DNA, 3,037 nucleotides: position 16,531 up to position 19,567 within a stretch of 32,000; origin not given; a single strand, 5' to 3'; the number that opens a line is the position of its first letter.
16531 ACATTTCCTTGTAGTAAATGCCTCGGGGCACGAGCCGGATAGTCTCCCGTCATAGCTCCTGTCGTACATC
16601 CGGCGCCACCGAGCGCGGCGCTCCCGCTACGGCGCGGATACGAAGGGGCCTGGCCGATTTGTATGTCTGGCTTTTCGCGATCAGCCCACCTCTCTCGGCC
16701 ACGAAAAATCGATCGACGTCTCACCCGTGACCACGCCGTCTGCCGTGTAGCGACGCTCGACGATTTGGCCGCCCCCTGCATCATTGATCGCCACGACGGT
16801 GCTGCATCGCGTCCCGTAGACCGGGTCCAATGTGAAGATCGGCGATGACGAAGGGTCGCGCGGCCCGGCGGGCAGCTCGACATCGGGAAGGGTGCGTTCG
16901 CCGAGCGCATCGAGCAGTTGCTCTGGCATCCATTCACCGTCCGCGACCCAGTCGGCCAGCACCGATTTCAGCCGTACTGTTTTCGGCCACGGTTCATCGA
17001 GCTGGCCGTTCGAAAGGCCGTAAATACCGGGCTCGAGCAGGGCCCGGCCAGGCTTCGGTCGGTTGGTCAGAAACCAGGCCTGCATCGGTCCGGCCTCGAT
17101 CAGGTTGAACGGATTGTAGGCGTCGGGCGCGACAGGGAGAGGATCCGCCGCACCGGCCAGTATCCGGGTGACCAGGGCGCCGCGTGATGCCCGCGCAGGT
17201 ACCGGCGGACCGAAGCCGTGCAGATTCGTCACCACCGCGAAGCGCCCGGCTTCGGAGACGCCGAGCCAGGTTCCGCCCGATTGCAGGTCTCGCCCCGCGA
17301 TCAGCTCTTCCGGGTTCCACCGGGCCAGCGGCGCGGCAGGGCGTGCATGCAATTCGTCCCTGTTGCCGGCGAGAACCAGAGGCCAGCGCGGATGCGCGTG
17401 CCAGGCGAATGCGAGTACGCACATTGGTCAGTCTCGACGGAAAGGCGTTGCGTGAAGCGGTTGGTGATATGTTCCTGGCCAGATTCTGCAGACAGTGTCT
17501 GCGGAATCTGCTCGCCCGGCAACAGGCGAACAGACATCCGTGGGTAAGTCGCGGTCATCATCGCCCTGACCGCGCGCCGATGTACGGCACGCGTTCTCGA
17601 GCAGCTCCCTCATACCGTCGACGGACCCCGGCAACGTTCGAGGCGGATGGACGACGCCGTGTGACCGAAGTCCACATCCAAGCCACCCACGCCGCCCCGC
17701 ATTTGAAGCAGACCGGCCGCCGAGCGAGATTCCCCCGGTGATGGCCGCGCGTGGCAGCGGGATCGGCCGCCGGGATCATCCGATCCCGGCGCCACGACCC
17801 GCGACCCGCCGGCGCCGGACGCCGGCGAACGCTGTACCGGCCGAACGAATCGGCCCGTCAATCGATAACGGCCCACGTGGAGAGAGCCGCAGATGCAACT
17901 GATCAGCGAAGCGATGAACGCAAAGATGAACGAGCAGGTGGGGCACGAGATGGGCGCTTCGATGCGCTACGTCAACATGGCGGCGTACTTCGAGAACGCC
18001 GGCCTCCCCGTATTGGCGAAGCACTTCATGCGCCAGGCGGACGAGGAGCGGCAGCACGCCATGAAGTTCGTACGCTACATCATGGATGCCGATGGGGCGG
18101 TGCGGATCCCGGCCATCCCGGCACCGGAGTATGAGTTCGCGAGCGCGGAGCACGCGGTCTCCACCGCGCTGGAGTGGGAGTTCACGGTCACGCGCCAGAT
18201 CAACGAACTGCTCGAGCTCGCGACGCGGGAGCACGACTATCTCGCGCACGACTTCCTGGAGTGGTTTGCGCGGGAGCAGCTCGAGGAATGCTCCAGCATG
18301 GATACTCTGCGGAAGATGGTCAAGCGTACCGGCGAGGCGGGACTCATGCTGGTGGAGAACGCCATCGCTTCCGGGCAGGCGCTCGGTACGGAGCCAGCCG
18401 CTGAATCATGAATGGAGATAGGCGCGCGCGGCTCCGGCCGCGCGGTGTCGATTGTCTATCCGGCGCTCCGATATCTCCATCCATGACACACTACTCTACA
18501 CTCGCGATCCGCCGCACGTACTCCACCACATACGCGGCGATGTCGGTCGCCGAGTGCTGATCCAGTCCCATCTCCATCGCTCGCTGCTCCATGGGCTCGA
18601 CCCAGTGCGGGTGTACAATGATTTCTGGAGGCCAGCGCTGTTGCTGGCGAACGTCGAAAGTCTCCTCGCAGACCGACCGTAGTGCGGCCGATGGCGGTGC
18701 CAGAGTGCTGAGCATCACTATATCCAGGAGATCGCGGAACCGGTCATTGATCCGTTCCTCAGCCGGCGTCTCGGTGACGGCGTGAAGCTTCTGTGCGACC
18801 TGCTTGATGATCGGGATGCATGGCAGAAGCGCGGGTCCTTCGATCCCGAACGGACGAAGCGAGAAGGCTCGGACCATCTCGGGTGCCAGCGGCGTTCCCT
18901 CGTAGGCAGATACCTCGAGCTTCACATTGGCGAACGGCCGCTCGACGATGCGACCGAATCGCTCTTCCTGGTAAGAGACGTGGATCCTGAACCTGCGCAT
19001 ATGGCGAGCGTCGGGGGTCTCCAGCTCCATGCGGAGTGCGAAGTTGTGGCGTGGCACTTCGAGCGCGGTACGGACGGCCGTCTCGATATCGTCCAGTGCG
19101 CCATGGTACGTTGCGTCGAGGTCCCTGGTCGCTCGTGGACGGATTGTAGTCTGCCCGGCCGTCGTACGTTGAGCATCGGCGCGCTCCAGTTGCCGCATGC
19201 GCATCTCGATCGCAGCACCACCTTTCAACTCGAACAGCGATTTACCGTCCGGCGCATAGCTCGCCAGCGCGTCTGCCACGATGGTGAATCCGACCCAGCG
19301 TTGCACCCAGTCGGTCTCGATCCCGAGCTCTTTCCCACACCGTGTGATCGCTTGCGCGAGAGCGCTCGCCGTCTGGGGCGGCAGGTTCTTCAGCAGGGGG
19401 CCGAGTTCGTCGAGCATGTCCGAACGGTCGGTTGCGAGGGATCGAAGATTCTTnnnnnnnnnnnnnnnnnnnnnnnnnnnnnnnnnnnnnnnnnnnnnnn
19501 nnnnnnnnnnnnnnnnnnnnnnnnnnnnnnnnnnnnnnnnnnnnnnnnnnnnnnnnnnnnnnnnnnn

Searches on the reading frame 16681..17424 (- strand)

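Call 20: search_protein_families(library=pfam, proteins=[window:16681-17424:-], max_evalue=0.01)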
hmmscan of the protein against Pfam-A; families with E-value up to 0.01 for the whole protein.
window:16681-17424:- (247 aa): 1 family
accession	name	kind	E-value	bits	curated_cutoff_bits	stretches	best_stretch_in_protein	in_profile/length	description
PF05742.17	TANGO2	-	4.1e-50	171.7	22.6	1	1-227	1-256/257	Transport and Golgi organisation 2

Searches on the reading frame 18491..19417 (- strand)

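Call 20: search_protein_families(library=pfam, proteins=[window:18491-19417:-], max_evalue=0.01)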
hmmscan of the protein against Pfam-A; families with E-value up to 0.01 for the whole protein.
window:18491-19417:- (308 aa): 1 family
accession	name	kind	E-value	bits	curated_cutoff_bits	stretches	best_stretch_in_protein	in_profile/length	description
PF08843.17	AbiEii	-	4.2e-15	56.8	22.5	1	61-272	14-212/238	Nucleotidyl transferase AbiEii toxin, Type IV TA system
